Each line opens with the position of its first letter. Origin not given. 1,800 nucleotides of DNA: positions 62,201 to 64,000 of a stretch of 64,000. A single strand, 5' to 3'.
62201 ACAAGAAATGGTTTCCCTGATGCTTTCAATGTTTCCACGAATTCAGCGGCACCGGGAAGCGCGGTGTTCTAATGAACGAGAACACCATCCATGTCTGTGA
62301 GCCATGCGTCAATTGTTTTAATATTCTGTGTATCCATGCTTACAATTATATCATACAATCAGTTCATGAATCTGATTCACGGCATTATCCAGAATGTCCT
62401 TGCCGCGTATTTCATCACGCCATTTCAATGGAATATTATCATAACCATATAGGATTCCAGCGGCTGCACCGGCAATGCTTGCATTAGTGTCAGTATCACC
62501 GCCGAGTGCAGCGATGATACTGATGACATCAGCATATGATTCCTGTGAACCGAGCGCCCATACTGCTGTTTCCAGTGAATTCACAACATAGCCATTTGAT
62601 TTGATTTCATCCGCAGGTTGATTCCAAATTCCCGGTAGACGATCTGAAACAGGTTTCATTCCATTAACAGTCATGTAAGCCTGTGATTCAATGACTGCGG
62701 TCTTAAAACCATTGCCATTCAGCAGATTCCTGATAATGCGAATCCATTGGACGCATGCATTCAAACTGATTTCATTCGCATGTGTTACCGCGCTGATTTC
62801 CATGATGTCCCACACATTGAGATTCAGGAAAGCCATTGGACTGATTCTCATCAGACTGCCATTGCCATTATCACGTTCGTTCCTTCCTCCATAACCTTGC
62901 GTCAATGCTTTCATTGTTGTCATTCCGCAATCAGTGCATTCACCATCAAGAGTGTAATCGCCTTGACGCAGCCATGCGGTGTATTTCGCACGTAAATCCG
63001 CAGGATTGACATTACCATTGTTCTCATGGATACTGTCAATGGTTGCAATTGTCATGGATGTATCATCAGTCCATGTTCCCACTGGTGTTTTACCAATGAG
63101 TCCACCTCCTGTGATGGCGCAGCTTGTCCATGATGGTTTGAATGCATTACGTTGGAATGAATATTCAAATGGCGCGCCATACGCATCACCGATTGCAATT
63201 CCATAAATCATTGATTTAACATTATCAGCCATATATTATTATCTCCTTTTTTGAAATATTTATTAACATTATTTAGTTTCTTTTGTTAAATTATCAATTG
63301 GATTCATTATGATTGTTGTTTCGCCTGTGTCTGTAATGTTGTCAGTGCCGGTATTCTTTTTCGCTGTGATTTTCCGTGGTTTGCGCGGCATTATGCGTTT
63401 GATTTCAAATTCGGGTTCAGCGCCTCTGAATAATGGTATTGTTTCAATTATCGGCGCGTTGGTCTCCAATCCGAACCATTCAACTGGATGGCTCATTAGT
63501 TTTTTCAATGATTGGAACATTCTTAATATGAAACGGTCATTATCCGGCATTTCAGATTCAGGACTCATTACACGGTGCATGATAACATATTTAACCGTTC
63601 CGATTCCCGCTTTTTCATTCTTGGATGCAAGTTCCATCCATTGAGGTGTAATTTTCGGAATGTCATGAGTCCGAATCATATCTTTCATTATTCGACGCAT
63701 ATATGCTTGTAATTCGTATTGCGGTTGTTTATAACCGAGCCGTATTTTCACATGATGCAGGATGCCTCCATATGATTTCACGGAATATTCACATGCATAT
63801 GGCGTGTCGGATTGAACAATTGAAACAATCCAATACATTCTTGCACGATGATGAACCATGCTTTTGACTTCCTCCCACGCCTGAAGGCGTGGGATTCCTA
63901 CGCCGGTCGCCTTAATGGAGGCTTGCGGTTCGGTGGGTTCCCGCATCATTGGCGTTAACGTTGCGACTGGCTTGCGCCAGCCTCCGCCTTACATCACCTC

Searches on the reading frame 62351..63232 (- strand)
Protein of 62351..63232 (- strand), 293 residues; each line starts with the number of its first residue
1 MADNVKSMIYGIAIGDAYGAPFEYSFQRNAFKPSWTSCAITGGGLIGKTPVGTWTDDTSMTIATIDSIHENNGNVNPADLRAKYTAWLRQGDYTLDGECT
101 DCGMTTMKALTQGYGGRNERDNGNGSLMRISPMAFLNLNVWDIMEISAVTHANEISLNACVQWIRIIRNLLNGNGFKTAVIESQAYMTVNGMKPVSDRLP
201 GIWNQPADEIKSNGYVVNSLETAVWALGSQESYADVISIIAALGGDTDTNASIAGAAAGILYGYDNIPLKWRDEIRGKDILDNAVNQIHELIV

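Call 12: search_protein_families(library=pfam, proteins=[window:62351-63232:-], max_evalue=0.01)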
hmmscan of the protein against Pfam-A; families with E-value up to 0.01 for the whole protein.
window:62351-63232:- (293 aa): 1 family
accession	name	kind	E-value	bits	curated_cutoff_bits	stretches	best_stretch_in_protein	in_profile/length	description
PF03747.19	ADP_ribosyl_GH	-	2.9e-51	175.3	26.2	1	8-268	2-285/287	ADP-ribosylglycohydrolase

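Call 13: search_protein_families(library=ncbifam, proteins=[window:62351-63232:-], max_evalue=0.01)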
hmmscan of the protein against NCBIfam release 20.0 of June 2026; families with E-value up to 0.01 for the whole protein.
window:62351-63232:- (293 aa): 2 families
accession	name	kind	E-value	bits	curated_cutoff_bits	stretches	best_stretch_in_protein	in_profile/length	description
NF041672.1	ADPriboarghdlase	equivalog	7.8e-40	136.7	490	1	3-288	68-355/361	ADP-ribosylarginine hydrolase Tri1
TIGR02662.1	dinitro_DRAG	equivalog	7.6e-30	104.1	337.05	1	6-292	6-283/287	ADP-ribosyl-[dinitrogen reductase] hydrolase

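Call 14: find_encoding_contigs(protein=window:62351-63232:-, flank=10000, max_places=6)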
Protein window:62351-63232:- (293 aa): 23 contigs read that carry it; 6 places shown.
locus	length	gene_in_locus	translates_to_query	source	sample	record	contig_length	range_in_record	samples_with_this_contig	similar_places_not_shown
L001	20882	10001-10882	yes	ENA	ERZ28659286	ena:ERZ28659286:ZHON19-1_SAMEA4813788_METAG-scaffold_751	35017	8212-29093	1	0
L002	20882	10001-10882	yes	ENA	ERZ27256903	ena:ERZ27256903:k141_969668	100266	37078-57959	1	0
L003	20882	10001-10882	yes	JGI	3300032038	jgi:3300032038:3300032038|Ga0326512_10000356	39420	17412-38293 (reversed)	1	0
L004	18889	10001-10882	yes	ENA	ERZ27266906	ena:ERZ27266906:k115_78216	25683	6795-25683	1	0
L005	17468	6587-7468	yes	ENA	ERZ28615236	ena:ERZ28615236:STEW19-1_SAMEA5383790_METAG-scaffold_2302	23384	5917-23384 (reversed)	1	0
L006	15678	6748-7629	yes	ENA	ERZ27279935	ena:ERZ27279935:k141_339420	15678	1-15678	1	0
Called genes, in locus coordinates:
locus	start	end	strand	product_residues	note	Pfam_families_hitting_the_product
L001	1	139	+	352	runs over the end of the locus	-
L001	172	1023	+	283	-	-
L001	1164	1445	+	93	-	-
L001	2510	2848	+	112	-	-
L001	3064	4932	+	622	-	PF22527:DEXQc_Suv3, PF00271:Helicase_C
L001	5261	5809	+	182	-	PF05198:IF3_N, PF00707:IF3_C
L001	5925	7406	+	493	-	-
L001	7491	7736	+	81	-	PF02705:K_trans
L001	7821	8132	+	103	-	PF02705:K_trans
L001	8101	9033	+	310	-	PF02705:K_trans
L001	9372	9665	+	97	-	-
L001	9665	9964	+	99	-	-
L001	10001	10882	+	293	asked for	PF03747:ADP_ribosyl_GH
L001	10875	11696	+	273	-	PF00702:Hydrolase, PF13344:Hydrolase_6, PF13419:HAD_2 (weak), PF13242:Hydrolase_like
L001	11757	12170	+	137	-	-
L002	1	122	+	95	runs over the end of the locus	-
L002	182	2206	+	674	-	PF22527:DEXQc_Suv3, PF00271:Helicase_C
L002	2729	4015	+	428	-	PF12323:HTH_OrfB_IS605, PF01385:OrfB_IS605, PF07282:Cas12f1-like_TNB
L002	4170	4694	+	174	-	PF05198:IF3_N, PF00707:IF3_C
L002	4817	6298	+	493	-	-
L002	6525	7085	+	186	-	PF02705:K_trans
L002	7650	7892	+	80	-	-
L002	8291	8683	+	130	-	-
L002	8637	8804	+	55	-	-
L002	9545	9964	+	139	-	-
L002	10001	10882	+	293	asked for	PF03747:ADP_ribosyl_GH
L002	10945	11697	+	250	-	PF13344:Hydrolase_6, PF00702:Hydrolase, PF13419:HAD_2 (weak), PF13242:Hydrolase_like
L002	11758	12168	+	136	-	-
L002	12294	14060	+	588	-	-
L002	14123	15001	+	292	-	-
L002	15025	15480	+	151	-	-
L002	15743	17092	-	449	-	-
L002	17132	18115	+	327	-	PF01145:Band_7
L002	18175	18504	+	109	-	-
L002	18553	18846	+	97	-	-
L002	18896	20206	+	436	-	PF05816:TelA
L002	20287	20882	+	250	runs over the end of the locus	-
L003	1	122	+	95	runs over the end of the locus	-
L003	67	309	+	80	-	-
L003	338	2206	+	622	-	PF22527:DEXQc_Suv3, PF00271:Helicase_C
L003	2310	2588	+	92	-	-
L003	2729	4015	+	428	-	PF12323:HTH_OrfB_IS605, PF01385:OrfB_IS605, PF07282:Cas12f1-like_TNB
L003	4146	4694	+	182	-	PF05198:IF3_N, PF00707:IF3_C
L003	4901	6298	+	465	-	-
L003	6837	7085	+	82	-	-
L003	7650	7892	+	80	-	-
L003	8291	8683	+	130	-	-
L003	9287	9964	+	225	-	PF22776:K_trans_C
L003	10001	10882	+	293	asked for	PF03747:ADP_ribosyl_GH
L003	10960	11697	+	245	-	PF13344:Hydrolase_6, PF00702:Hydrolase, PF13419:HAD_2 (weak), PF13242:Hydrolase_like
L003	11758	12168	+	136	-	-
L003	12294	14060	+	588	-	-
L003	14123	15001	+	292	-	-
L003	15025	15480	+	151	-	-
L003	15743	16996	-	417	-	-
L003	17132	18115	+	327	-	PF01145:Band_7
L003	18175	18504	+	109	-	-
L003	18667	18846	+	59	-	-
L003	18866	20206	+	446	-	PF05816:TelA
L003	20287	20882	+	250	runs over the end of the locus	-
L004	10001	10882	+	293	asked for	PF03747:ADP_ribosyl_GH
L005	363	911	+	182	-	PF05198:IF3_N, PF00707:IF3_C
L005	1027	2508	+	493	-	-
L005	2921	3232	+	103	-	PF02705:K_trans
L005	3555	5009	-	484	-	PF12323:HTH_OrfB_IS605, PF01385:OrfB_IS605, PF07282:Cas12f1-like_TNB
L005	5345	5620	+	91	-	-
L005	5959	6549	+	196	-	PF22776:K_trans_C (weak)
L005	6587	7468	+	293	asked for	PF03747:ADP_ribosyl_GH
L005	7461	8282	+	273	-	PF00702:Hydrolase, PF13344:Hydrolase_6, PF13419:HAD_2 (weak), PF13242:Hydrolase_like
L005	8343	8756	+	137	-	-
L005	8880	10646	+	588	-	-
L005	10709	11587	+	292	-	PF02517:Rce1-like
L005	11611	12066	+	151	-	-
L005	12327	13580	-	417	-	-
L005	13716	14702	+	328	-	PF01145:Band_7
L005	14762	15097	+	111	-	-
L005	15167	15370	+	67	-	-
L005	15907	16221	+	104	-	-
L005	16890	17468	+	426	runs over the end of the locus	PF05816:TelA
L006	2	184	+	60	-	?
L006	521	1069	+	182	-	PF05198:IF3_N, PF00707:IF3_C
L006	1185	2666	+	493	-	-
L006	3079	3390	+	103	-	PF02705:K_trans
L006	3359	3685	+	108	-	PF02705:K_trans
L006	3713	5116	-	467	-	PF12323:HTH_OrfB_IS605, PF01385:OrfB_IS605, PF07282:Cas12f1-like_TNB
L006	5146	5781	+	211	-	PF02705:K_trans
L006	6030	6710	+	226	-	PF22776:K_trans_C (weak)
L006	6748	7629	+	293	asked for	PF03747:ADP_ribosyl_GH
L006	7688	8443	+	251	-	PF13344:Hydrolase_6, PF00702:Hydrolase, PF13419:HAD_2 (weak), PF13242:Hydrolase_like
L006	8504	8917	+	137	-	-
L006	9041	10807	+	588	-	-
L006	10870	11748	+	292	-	PF02517:Rce1-like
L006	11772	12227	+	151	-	-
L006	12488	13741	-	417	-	-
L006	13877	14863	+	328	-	PF01145:Band_7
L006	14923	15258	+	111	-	-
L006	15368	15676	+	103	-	?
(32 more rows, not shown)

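Call 21: search_dna_similar(query=L005:3555-5009:-, collection=phages, mode=protein, max_rows=15)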
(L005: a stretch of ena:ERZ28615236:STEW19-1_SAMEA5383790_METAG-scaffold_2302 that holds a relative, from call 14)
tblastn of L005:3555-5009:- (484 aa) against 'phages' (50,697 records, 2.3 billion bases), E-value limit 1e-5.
Records with a match: 415; places in all: 636; records where one place covers at least 80% of the query: 73.
Best place of each record, by identity: <60% 415.
By first word of the organism name: Staphylococcus 98; Mycobacterium 44; Lactobacillus 23; Helicobacter 22; Bacteriophage 20; Bacillus 19; Streptococcus 18; Prevotella 15; Campylobacter 11; Ralstonia 11; and 44 more.
By host as written in the record: - 49; Staphylococcus aureus 31; Mycobacterium smegmatis mc2 155 29; Prevotella sp. 15; Helicobacter pylori 15; Lactobacillus plantarum 10; Mycobacterium smegmatis mc#155 8; Streptococcus thermophilus 8; and 140 more.
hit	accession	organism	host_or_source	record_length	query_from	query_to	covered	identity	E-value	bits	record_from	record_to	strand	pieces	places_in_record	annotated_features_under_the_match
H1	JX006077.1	Saccharomonospora phage PIS 136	Saccharomonospora sp.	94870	69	481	85%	42.3%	3e-83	286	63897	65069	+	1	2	transposase | hypothetical protein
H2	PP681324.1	Microcystis phage MaMV-DL02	Microcystis aeruginosa FACHB524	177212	69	476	84%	35.8%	4e-63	228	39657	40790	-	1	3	hypothetical protein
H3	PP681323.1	Microcystis phage MaMV-DL01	Microcystis aeruginosa FACHB524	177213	69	476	84%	35.6%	1e-61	224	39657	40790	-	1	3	hypothetical protein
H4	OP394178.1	Cyanophage MaMV-DH01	Cyanobacteria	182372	69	476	84%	35.6%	1e-61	224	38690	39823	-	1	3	transposase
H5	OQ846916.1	Alicyclobacillus phage KKP_3916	Alicyclobacillus acidoterrestris strain ...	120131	69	449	79%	37.9%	1e-63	229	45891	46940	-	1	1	hypothetical protein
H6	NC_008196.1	Mycobacterium phage Llij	Mycobacterium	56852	69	470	83%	35.1%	3e-61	222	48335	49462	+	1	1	transposase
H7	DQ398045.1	Mycobacterium phage Llij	Mycobacterium sp.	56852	69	470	83%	35.1%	3e-61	222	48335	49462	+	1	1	83: hypothetical protein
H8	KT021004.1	Thermobifida phage P1312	Thermobifida fusca NTU22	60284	69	460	81%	35.9%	7e-62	224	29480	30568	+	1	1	hypothetical protein | transposase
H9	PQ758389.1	Pseudomonas phage 5399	Pseudomonas aeruginosa 147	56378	69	449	79%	36.4%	1e-59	218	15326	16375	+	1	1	hypothetical protein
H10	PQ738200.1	Pseudomonas phage phita81A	Pseudomonas aeruginosa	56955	69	449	79%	36.4%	1e-59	218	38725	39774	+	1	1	hypothetical protein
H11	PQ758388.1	Pseudomonas phage 5371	Pseudomonas aeruginosa 147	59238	69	449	79%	36.4%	1e-59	218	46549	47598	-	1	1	hypothetical protein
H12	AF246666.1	Phage Gifsy-1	Salmonella typhimurium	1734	69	449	79%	35.8%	8e-61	213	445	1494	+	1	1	Peyer's patch-specific virulence factor GipA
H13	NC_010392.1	Phage Gifsy-1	Salmonella typhimurium LT2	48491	69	449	79%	35.8%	3e-58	213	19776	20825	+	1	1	transposase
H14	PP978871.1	Mycobacterium phage Crumble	Mycobacterium smegmatis mc2155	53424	69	460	81%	33.7%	7e-52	195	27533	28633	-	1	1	36: DNA endonuclease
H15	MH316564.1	Mycobacterium phage Koella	Mycobacterium smegmatis mc2 155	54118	69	460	81%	33.7%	7e-52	195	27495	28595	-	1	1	36: transposase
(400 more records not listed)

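Call 22: find_related_loci(query=L003:2729-4015:+, collection=genome_contigs, flank=2000)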
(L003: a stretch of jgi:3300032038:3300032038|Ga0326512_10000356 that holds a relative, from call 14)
Query L003:2729-4015:+ (428 aa) in genome_contigs; peptide patterns used: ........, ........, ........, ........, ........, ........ (x = any residue, [..] = any of these).
418 stretches matched a pattern; 358 encode a relative of the query (tblastn E <= 1e-3); the best 80 are kept; 80 distinct loci.
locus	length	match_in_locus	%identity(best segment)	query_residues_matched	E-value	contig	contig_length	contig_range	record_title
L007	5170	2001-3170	44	6-423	5e-97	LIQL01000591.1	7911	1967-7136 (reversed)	Streptomyces diastatochromogenes strain NRRL B-1698 B-1698_contig_591, whole genome shotgun sequence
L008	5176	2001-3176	43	6-424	6e-94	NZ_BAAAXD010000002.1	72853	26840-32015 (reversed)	Streptomyces yanii strain JCM 3331 sequence02, whole genome shotgun sequence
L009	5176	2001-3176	43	6-424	8e-94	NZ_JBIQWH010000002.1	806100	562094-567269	Streptomyces sp. WSLK1-3 NODE_2_length_806100_cov_32.797190, whole genome shotgun sequence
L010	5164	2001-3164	43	6-422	8e-93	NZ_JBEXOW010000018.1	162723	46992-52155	Streptomyces sp. NPDC006540 NPDC006540_30_A10.ctg-0018, whole genome shotgun sequence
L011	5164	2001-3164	43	6-422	2e-92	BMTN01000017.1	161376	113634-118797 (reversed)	Streptomyces kurssanovii JCM 4388 DNA, sequence017, whole genome shotgun sequence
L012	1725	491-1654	42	6-422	8e-98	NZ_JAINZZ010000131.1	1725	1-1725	Actinacidiphila acidipaludis strain PLK6-54 131, whole genome shotgun sequence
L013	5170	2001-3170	43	6-423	7e-91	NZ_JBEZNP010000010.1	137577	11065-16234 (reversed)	Streptomyces sp. NPDC047985 NPDC047985_65_E10.ctg-0010, whole genome shotgun sequence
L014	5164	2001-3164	42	6-422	2e-90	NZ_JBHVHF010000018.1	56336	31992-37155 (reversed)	Streptomyces sp. NPDC057638 NPDC057638_T22_F11.ctg-0018, whole genome shotgun sequence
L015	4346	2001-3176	43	6-426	2e-90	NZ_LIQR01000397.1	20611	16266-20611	Peterkaempfera griseoplana strain NRRL B-3064 B3064_contig_397, whole genome shotgun sequence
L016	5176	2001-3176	43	6-424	8e-90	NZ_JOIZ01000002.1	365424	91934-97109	Streptomyces sp. NRRL S-37 contig2.1, whole genome shotgun sequence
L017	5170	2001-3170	42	6-426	5e-90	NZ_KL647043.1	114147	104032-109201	Streptomyces aureus strain NRRL B-1941 Doro1_scaffold38, whole genome shotgun sequence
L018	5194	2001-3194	41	1-423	3e-90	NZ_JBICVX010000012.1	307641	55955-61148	Streptomyces sp. NPDC048604 NPDC048604_298_F10.ctg-0012, whole genome shotgun sequence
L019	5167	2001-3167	42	6-422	4e-89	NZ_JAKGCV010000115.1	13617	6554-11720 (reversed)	Streptomyces fuscigenes strain JBL-20 NODE_115_length_13617_cov_67.069755, whole genome shotgun sequence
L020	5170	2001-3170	42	6-422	1e-88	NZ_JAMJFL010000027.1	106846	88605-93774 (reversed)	Streptomyces sp. YS415 27, whole genome shotgun sequence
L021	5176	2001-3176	42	6-424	1e-88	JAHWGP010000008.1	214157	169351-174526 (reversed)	Streptomyces sp. DH5 NODE_8_length_214157_cov_31.531584/1-214157, whole genome shotgun sequence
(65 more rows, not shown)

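Call 54: find_related_loci(query=L003:2729-4015:+, collection=viral_contigs, flank=3000)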
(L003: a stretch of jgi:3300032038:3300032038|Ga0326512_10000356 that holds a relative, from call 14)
Query L003:2729-4015:+ (428 aa) in viral_contigs; peptide patterns used: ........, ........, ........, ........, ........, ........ (x = any residue, [..] = any of these).
72 stretches matched a pattern; 61 encode a relative of the query (tblastn E <= 1e-3); 61 distinct loci.
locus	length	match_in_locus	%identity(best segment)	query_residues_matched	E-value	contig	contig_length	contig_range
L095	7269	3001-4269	58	1-428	4e-159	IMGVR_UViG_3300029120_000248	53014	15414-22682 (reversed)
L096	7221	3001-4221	57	1-425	2e-157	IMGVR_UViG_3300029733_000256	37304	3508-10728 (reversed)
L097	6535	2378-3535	36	5-424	3e-68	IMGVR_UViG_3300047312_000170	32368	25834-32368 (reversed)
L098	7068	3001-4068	36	7-388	3e-64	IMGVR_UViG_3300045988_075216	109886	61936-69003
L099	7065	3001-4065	36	7-387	3e-63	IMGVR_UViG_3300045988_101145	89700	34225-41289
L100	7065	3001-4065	35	7-387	5e-61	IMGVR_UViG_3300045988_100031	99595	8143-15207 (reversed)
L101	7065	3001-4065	35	7-387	5e-61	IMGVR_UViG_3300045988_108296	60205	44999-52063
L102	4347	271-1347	32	7-390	1e-60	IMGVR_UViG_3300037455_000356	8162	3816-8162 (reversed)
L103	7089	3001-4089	35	7-388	6e-59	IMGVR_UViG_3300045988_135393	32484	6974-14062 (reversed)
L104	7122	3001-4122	35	7-404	4e-57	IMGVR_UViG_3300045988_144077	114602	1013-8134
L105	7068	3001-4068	34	7-388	2e-56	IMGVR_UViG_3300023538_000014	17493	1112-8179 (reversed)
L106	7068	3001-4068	34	7-388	2e-56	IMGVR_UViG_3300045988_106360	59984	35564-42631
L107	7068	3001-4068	34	7-388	2e-56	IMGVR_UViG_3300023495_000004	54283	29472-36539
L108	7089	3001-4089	34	1-386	9e-55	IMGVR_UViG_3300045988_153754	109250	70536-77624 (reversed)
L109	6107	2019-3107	33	1-386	2e-54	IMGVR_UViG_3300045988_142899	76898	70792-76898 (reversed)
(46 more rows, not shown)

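Call 56: search_protein_families(library=pfam, proteins=[L003:2729-4015:+, L005:3555-4841:-], max_evalue=0.001)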
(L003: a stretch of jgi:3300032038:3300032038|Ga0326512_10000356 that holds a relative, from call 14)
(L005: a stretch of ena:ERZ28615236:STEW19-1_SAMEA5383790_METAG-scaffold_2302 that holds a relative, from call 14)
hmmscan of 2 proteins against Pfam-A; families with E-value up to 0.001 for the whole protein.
L003:2729-4015:+ (428 aa): 3 families
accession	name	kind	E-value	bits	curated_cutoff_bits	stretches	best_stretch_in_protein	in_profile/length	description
PF01385.25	OrfB_IS605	-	3.5e-21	76.1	30.5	1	189-307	2-118/120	Probable transposase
PF07282.18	Cas12f1-like_TNB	-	1.3e-19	70.5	26.3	1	319-386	1-60/60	Cas12f1-like, TNB domain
PF12323.14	HTH_OrfB_IS605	-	2.2e-08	33.9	21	1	3-48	2-47/47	Helix-turn-helix domain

L005:3555-4841:- (428 aa): 3 families
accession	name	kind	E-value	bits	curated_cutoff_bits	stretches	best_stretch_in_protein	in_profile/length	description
PF01385.25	OrfB_IS605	-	1.7e-20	73.8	30.5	1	189-307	2-118/120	Probable transposase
PF07282.18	Cas12f1-like_TNB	-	4.3e-20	72.1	26.3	1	319-386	1-60/60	Cas12f1-like, TNB domain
PF12323.14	HTH_OrfB_IS605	-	3e-11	43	21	1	3-47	2-46/47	Helix-turn-helix domain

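Call 57: search_solved_structures(query=L003:2729-4015:+, max_evalue=0.001)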
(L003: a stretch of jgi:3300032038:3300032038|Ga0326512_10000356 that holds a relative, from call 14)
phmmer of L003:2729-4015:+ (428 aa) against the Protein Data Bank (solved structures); distinct sequences matched with E-value up to 0.001: 10.
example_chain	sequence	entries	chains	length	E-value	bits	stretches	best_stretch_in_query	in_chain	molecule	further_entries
9yyg_A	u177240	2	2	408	5.8e-65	222.9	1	8-405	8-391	AI-designed RNA-guided nuclease | AI-generated RNA-guided nuclease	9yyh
8h1j_A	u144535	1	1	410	1e-57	199.1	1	8-405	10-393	RNA-guided DNA endonuclease TnpB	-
8bf8_A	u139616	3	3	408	1e-57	199.1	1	9-405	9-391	RNA-guided DNA endonuclease TnpB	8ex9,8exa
8iaz_A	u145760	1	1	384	5.6e-24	87.9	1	16-390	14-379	Transposase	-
9j09_A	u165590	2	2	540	7.7e-19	71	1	227-390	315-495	Transposase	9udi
9jfo_A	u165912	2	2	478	1.9e-17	66.4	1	272-390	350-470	LaTranC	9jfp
9jfq_A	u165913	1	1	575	3.1e-17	65.7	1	272-390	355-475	LaTranC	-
9b0l_P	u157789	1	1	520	2.3e-14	56.2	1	168-389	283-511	TnpB-like protein L79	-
8hr5_A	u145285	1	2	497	0.0008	21.5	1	245-387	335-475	Transposase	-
9nzq_A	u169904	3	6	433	0.00083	21.5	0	235-386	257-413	Cas12f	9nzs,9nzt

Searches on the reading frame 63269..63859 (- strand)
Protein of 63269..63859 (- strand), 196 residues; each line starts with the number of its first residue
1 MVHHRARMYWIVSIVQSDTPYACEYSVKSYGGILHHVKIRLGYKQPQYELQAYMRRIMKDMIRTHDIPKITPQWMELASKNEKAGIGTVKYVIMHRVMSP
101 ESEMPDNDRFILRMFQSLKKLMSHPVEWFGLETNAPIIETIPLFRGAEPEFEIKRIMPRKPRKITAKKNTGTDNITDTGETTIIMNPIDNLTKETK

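Call 12: search_protein_families(library=pfam, proteins=[window:63269-63859:-], max_evalue=0.01)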
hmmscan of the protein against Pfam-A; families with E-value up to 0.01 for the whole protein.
window:63269-63859:- (196 aa): 1 family
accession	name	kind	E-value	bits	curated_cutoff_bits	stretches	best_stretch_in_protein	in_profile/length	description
PF22776.1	K_trans_C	-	1.1e-07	32.3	24.8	1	6-135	30-141/151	K+ potassium transporter C-terminal domain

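Call 13: search_protein_families(library=ncbifam, proteins=[window:63269-63859:-], max_evalue=0.01)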
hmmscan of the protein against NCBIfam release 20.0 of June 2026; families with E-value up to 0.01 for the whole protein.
window:63269-63859:- (196 aa): 0 families
